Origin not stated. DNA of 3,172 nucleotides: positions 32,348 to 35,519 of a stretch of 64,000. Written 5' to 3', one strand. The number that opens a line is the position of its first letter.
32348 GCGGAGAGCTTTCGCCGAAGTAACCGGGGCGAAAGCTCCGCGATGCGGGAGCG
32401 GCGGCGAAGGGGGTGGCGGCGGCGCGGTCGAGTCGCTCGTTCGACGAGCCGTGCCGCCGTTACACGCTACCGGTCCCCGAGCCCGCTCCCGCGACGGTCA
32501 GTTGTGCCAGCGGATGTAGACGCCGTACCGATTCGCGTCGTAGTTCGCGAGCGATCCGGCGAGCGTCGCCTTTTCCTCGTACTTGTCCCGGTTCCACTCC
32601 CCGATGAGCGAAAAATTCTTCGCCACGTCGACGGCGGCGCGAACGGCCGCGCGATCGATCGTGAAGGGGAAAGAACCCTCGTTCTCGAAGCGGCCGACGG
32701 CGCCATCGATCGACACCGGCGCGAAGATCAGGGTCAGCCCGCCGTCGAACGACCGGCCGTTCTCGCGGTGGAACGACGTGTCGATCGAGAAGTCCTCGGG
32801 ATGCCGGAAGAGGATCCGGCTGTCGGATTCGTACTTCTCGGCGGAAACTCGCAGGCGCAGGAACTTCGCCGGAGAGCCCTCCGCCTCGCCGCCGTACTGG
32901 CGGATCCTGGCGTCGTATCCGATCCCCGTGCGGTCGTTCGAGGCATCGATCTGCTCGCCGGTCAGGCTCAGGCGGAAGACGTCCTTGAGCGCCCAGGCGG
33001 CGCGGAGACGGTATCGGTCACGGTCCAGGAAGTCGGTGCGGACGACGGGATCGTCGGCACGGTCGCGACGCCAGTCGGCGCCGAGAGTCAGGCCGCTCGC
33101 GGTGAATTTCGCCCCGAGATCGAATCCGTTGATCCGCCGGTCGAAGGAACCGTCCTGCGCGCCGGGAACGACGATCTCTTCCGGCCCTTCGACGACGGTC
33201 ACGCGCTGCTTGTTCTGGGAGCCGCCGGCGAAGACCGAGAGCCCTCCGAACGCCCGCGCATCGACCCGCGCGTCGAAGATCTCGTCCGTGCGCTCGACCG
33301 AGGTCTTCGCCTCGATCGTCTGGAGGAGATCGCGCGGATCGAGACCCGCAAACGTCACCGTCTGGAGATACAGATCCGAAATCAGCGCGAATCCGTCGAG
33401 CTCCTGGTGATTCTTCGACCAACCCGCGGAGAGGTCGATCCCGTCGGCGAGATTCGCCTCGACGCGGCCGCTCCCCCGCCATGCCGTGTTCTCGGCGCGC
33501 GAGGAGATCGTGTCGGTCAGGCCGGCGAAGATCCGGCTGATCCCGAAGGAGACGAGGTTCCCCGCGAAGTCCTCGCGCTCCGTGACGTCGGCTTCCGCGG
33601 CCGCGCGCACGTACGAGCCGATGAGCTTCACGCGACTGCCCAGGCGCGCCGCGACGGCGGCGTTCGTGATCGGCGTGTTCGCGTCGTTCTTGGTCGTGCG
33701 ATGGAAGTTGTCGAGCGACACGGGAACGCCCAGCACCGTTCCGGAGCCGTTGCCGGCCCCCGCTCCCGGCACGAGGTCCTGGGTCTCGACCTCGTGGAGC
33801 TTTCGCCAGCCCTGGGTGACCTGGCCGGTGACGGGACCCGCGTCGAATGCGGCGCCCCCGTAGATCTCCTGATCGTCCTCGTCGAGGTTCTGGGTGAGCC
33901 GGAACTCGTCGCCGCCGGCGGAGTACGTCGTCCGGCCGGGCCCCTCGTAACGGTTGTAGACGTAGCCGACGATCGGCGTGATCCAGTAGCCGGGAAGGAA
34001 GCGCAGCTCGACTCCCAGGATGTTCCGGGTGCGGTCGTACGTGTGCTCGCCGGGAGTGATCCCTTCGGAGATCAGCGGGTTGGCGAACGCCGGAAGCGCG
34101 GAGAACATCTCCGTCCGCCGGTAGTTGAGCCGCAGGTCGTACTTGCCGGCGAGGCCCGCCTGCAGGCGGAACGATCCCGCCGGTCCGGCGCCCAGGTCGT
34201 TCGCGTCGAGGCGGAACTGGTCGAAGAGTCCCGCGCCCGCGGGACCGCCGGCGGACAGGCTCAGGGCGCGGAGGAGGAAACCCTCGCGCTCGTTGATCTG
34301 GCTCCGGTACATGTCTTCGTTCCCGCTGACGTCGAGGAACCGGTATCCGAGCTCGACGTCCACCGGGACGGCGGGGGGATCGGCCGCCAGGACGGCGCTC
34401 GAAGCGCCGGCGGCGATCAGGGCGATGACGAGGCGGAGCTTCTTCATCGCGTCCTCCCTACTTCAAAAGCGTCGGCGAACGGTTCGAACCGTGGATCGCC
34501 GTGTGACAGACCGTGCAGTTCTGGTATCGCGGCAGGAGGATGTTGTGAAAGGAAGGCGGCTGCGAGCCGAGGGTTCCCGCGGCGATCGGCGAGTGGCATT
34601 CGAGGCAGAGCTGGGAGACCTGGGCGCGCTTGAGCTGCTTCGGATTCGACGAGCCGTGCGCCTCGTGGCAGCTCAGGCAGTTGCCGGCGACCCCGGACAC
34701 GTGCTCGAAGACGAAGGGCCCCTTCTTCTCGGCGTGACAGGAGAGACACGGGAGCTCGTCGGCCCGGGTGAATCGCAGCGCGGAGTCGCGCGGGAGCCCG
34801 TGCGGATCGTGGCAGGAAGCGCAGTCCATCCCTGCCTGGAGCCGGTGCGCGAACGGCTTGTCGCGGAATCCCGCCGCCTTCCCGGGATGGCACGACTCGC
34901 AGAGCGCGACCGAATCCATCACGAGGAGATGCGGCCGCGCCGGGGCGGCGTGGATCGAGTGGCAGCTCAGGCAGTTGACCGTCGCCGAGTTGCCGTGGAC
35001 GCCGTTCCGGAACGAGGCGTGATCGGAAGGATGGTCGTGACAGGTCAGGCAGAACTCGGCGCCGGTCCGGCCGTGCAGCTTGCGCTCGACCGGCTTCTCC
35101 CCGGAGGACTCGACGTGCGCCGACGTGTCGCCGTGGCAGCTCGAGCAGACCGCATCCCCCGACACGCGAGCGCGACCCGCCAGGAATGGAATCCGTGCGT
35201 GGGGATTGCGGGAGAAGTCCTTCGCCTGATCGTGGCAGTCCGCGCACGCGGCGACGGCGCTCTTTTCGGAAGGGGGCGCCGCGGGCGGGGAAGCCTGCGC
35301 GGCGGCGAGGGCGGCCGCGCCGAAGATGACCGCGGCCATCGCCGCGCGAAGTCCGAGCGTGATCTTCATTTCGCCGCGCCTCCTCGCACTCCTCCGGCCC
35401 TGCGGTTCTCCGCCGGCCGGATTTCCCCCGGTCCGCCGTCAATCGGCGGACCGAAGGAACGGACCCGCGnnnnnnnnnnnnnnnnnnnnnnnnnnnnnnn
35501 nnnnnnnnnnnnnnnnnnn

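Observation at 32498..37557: MtrC-MtrA-MtrB-like outer-membrane porin-cytochrome conduit operon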

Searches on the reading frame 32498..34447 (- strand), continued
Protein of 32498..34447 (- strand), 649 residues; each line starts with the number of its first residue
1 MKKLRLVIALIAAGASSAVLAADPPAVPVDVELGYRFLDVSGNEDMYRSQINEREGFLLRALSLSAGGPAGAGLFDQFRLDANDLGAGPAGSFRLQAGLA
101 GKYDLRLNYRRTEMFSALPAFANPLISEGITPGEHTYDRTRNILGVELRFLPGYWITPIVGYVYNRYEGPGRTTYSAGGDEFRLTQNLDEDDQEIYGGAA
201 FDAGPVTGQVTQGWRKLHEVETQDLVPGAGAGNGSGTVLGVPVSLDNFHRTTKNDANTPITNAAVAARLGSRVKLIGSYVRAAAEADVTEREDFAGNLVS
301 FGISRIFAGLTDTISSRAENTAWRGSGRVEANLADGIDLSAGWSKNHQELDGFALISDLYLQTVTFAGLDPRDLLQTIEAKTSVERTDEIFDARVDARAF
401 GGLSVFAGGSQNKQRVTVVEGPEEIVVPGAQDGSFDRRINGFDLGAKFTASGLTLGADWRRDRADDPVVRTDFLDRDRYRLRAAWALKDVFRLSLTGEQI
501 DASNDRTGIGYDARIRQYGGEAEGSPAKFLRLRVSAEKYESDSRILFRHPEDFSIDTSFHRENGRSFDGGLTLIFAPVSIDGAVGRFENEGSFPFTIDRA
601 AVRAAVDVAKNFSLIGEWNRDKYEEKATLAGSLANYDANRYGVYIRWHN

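Call 39: search_protein_families(library=pfam, proteins=[P0196, P0204, P0206, P0216, P0221, P0242, P0252, P0260, P0262, P0266], max_evalue=0.01)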
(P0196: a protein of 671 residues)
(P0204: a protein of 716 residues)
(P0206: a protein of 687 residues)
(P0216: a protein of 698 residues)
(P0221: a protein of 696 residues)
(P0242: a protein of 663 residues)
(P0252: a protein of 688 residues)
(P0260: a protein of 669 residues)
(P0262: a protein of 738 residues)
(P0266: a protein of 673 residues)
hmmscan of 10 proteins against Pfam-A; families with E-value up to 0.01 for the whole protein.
P0196 (671 aa): 2 families
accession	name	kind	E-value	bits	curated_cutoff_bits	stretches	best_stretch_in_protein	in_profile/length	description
PF10677.15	DUF2490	-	0.0021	18.3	29.8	0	409-439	147-177/186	Protein of unknown function (DUF2490)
PF13505.12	OMP_b-brl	-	0.0057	17.3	28.7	0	455-488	122-155/175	Outer membrane protein beta-barrel domain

P0204 (716 aa): 0 families

P0206 (687 aa): 0 families

P0216 (698 aa): 0 families

P0221 (696 aa): 0 families

P0242 (663 aa): 0 families

P0252 (688 aa): 0 families

P0260 (669 aa): 1 family
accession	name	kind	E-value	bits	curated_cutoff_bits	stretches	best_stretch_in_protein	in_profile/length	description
PF11854.14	MtrB_PioB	-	0.00082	18.5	23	1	88-268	22-218/635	Putative outer membrane beta-barrel porin, MtrB/PioB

P0262 (738 aa): 0 families

P0266 (673 aa): 0 families

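Call 73: find_encoding_contigs(protein=P0260, flank=6000, max_places=3)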
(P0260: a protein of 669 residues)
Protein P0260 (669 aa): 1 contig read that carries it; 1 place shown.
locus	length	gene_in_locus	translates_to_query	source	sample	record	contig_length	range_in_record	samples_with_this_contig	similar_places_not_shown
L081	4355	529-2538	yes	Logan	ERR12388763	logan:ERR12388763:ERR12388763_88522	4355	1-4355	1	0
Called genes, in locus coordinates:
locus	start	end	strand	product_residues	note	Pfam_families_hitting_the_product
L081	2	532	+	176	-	?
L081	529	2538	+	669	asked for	-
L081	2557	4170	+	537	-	PF01494:FAD_binding_3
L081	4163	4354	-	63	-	?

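Call 76: find_encoding_contigs(protein=P0204, flank=6000, max_places=3)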
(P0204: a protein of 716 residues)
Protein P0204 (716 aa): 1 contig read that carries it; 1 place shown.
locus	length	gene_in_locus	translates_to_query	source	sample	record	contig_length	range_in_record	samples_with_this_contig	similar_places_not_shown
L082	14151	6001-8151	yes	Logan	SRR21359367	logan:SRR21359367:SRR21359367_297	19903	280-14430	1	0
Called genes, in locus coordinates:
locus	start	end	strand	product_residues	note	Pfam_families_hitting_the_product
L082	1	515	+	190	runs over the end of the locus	PF22741:PTP-NADK, PF00782:DSPc (weak)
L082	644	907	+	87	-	-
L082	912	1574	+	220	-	PF04055:Radical_SAM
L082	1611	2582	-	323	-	PF01545:Cation_efflux, PF16916:ZT_dimer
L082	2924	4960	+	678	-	PF09699:Paired_CXXCH_1 (faint), PF14522:Cytochrome_C7 (faint), PF14537:Cytochrom_c3_2 (faint), PF22113:Mtrc-MtrF_II-IV_dom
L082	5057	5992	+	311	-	PF03264:Cytochrom_NNT (faint), PF02085:Cytochrom_CIII (faint), PF14537:Cytochrom_c3_2 (faint), PF14522:Cytochrome_C7 (faint), PF22678:Cytochrom_c_NrfB-like (weak), PF09699:Paired_CXXCH_1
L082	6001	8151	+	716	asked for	-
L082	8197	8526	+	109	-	PF00034:Cytochrom_C, PF13442:Cytochrome_CBB3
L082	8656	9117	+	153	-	PF09699:Paired_CXXCH_1 (faint), PF13435:Cytochrome_C554 (weak)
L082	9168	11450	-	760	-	PF00330:Aconitase, PF00694:Aconitase_C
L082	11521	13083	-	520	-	PF00329:Complex1_30kDa, PF00374:NiFeSe_Hases (weak), PF00346:Complex1_49kDa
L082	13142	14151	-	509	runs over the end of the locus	PF00662:Proton_antipo_N (faint), PF00361:Proton_antipo_M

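Call 109: search_protein_families(library=ncbifam, alignment_id=A3, max_evalue=0.01)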
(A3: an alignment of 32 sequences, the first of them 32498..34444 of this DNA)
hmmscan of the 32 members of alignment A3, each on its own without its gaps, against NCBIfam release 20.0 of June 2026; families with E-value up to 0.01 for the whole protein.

A. member 1, window:32498-34444:- (648 aa): 0 families

B. families by the number of members that match (of 32 scanned): 3 families
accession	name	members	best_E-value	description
NF041027.1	GSU2204_Se_pt_1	11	4.1e-08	GSU2204 family CXXCH-containing (seleno)protein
TIGR03509.1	OMP_MtrB_PioB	1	0.00036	MtrB/PioB family decaheme-associated outer membrane protein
NF047903.1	MmDecMmdC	1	0.0046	methylmalonyl-CoA decarboxylase subunit gamma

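Call 110: search_protein_families(library=pfam, alignment_id=A3, max_evalue=0.01)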
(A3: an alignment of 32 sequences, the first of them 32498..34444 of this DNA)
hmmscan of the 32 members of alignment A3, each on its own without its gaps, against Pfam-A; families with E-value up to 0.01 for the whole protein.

A. member 1, window:32498-34444:- (648 aa): 0 families

B. families by the number of members that match (of 32 scanned): 5 families
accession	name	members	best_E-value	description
PF13609.12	Porin_4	7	2.6e-10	Gram-negative porin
PF13505.12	OMP_b-brl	4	7.7e-08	Outer membrane protein beta-barrel domain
PF11854.14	MtrB_PioB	3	0.00082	Putative outer membrane beta-barrel porin, MtrB/PioB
PF10677.15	DUF2490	1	0.0021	Protein of unknown function (DUF2490)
PF08830.15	DUF1806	1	0.0048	Protein of unknown function (DUF1806)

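Call 111: search_protein_families(library=ncbifam, proteins=[P0196, P0202, P0204, P0205, P0209, P0216, P0242, P0257, P0258, P0262], max_evalue=0.01)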
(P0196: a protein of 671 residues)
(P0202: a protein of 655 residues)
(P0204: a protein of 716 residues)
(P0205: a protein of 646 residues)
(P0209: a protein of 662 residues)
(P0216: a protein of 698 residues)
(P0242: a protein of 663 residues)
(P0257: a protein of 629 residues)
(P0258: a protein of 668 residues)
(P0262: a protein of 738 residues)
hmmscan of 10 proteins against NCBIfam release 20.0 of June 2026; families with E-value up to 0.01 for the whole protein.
P0196 (671 aa): 1 family
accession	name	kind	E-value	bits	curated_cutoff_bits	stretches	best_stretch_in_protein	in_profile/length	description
NF041027.1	GSU2204_Se_pt_1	equivalog_domain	4.1e-08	32.5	350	0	416-493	383-454/580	GSU2204 family CXXCH-containing (seleno)protein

P0202 (655 aa): 1 family
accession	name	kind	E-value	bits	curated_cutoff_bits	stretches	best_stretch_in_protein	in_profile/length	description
NF041027.1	GSU2204_Se_pt_1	equivalog_domain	1.9e-07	30.3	350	1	478-552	499-575/580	GSU2204 family CXXCH-containing (seleno)protein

P0204 (716 aa): 1 family
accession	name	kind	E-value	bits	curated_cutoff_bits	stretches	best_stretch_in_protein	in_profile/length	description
NF041027.1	GSU2204_Se_pt_1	equivalog_domain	0.00023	20.1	350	1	458-619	420-576/580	GSU2204 family CXXCH-containing (seleno)protein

P0205 (646 aa): 1 family
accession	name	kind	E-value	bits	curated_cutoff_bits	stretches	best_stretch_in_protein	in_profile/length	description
NF041027.1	GSU2204_Se_pt_1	equivalog_domain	9.6e-05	21.3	350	0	465-533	499-569/580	GSU2204 family CXXCH-containing (seleno)protein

P0209 (662 aa): 0 families

P0216 (698 aa): 0 families

P0242 (663 aa): 0 families

P0257 (629 aa): 1 family
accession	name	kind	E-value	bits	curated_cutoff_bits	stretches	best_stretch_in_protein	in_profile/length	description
NF041027.1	GSU2204_Se_pt_1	equivalog_domain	0.00056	18.8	350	0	164-197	198-231/580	GSU2204 family CXXCH-containing (seleno)protein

P0258 (668 aa): 1 family
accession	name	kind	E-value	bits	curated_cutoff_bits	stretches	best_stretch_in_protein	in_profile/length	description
NF041027.1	GSU2204_Se_pt_1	equivalog_domain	1.3e-06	27.5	350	1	492-566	497-573/580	GSU2204 family CXXCH-containing (seleno)protein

P0262 (738 aa): 1 family
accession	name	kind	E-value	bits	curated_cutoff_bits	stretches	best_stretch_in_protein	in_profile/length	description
NF041027.1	GSU2204_Se_pt_1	equivalog_domain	0.0023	16.8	350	0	485-559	384-454/580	GSU2204 family CXXCH-containing (seleno)protein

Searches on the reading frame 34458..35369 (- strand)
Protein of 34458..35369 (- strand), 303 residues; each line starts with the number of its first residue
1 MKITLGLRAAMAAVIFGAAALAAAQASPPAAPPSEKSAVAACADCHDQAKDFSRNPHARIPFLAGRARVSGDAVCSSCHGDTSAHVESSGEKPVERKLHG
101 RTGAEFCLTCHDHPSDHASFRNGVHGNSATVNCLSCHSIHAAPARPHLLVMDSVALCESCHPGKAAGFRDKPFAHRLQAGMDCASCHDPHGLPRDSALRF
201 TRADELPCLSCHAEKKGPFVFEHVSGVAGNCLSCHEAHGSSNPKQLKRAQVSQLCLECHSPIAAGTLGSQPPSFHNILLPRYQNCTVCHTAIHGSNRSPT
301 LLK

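Call 7: search_protein_families(library=pfam, proteins=[window:34458-35369:-], max_evalue=1)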
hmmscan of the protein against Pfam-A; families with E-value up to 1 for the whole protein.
window:34458-35369:- (303 aa): 8 families
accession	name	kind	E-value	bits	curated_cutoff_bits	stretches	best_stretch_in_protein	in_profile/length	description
PF09699.15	Paired_CXXCH_1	-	2.6e-31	107.4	20.6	5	228-261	6-38/41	Doubled CXXCH motif (Paired_CXXCH_1)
PF14537.11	Cytochrom_c3_2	-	1.7e-14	54.5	25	4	73-161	7-78/79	Cytochrome c3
PF14522.11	Cytochrome_C7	-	1.1e-13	51.2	24.8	5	120-188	3-67/67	Cytochrome c7 and related cytochrome c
PF02085.21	Cytochrom_CIII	-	5.5e-08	33.5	22.9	3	104-161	46-101/101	Class III cytochrome C family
PF22678.1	Cytochrom_c_NrfB-like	-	4.1e-05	24.4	27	3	75-145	1-73/89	Cytochrome c-type protein NrfB-like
PF03264.19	Cytochrom_NNT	-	0.0065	16.7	24.1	1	100-140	32-75/174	NapC/NirT cytochrome c family, N-terminal region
PF05495.17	zf-CHY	-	0.011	16.5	31.3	1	230-260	20-50/68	CHY zinc finger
PF17915.7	zf_Rg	-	0.57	10.1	25.5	0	174-186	19-31/49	Reverse gyrase zinc finger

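Call 8: search_protein_families(library=ncbifam, proteins=[window:34458-35369:-], max_evalue=1)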
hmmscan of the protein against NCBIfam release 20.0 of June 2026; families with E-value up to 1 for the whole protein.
window:34458-35369:- (303 aa): 14 families
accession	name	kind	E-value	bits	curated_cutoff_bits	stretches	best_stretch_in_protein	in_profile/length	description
TIGR03508.1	decahem_SO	subfamily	4.1e-55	187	192.2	1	40-298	3-257/258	DmsE family decaheme c-type cytochrome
NF041028.1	decahem_GSU2203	exception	8.1e-40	137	325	1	25-296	22-302/317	GSU2203 family decaheme c-type cytochrome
TIGR01905.1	paired_CXXCH_1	subfamily_domain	1.9e-24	85.3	25.2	3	228-260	6-37/41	doubled CXXCH domain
NF008659.0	PRK11659.1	equivalog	8e-11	42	184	3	10-164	16-170/188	cytochrome c nitrite reductase pentaheme subunit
TIGR03146.1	cyt_nit_nrfB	equivalog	4e-08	33.7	166.6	3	178-213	82-117/145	cytochrome c nitrite reductase pentaheme subunit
TIGR03507.1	decahem_SO1788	subfamily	1.7e-06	26.8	209.3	2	73-250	162-317/672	OmcA/MtrC family decaheme c-type cytochrome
NF045722.1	c3_cytochr_TmcA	equivalog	6.9e-06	25.9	114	3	208-265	60-116/125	acidic tetraheme cytochrome c3 TmcA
TIGR03153.1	cytochr_NrfH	equivalog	0.0001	22.4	134.2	2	150-261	24-135/138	cytochrome c nitrite reductase small subunit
NF049875.1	NetB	exception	0.0017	18.2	380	2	168-214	127-172/211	Nrf-like electron transfer protein NetB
NF041198.1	UshA_like_PCGU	equivalog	0.0081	14.8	275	1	130-190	442-511/519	UshA-like (seleno)protein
TIGR04315.1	octaheme_Shew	subfamily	0.016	14.3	375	2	153-191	71-107/440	tetrathionate reductase family octaheme c-type cytochrome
NF040968.1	FeS_ExtO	equivalog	0.096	11.5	200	1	119-176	27-83/416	selenite/tellurite reduction operon b-type cytochrome iron-sulfur cluster-binding subunit ExtO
NF040967.1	cytc_ExtN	equivalog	0.14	11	200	0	119-177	27-84/415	selenite/tellurite reduction operon c-type cytochrome ExtN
NF038038.1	cytoc_DsrJ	equivalog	0.18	12.1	100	0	227-259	89-121/121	sulfate reduction electron transfer complex DsrMKJOP subunit DsrJ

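Call 10: search_solved_structures(query=window:34458-35369:-, max_evalue=0.01)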
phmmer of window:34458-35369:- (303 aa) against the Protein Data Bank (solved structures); distinct sequences matched with E-value up to 0.01: 3.
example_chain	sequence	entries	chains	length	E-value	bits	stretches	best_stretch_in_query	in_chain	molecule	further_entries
6r2q_A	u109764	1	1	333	1.3e-30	110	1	49-298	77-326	Cystathionine beta-synthase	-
2ozy_A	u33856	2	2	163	2.4e-05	27.1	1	22-164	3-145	Cytochrome c-type protein nrfB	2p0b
7tfs_A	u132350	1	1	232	0.0014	21.2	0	180-212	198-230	Cytochrome c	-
